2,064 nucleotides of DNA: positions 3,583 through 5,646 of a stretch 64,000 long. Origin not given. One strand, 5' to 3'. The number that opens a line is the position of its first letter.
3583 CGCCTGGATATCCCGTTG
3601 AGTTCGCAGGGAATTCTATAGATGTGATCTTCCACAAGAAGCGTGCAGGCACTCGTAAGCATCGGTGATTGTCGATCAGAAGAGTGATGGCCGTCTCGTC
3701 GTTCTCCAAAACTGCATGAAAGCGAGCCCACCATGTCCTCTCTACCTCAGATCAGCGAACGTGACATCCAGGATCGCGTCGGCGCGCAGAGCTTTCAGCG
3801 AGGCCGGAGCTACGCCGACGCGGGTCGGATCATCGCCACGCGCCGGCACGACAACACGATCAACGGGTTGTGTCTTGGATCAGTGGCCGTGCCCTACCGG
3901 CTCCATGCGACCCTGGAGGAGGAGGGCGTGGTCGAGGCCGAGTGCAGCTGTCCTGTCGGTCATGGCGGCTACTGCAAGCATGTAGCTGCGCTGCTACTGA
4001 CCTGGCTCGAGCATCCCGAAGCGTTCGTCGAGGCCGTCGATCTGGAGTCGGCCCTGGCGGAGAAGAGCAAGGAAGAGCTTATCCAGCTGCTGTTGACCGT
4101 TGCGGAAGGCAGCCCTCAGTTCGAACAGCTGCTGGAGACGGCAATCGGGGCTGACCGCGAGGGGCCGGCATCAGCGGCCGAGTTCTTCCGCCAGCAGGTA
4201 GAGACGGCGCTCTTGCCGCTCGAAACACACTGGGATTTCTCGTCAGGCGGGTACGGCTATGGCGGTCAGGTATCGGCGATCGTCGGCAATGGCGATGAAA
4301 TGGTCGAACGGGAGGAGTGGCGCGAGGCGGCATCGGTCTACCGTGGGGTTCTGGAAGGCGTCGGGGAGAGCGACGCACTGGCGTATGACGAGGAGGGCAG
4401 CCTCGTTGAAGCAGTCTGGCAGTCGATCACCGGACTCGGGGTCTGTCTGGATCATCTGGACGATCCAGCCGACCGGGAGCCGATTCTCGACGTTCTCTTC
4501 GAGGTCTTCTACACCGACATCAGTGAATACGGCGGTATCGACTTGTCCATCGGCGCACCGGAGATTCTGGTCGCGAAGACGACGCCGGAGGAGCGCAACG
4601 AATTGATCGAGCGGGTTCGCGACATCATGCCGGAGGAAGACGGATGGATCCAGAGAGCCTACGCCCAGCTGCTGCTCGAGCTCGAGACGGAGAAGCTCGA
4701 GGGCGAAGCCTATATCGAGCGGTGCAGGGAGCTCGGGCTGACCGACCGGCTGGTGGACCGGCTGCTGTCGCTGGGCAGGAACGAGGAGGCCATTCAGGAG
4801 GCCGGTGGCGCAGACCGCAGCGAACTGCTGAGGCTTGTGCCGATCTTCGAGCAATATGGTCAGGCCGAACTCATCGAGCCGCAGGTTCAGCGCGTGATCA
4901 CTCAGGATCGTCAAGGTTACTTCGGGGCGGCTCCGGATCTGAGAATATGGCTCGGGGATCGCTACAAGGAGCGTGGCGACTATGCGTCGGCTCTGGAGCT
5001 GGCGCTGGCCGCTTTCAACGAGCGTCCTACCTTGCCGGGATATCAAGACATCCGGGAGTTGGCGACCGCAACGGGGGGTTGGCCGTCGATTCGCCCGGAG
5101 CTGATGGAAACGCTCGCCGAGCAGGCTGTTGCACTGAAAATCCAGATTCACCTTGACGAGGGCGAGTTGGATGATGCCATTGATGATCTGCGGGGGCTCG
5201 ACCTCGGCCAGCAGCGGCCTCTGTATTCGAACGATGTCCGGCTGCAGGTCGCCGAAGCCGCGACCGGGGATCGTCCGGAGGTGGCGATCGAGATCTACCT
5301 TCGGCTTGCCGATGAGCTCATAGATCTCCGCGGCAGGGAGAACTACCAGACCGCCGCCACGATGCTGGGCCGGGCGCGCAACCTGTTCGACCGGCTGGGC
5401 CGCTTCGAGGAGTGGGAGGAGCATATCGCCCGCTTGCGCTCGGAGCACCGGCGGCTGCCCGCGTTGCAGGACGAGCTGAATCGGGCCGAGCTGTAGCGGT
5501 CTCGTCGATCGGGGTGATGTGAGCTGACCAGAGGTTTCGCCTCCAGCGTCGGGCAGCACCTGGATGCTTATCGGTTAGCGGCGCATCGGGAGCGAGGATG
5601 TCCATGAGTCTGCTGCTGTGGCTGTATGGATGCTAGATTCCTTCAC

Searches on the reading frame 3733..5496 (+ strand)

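Call 73: search_protein_families(library=pfam, proteins=[window:3733-5496:+], max_evalue=0.0001)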
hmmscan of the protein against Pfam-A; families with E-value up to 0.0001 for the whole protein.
window:3733-5496:+ (587 aa): 1 family
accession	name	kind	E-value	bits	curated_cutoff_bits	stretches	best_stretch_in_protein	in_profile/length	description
PF04434.22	SWIM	-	3e-07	30.3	19.6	1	61-90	5-36/38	SWIM zinc finger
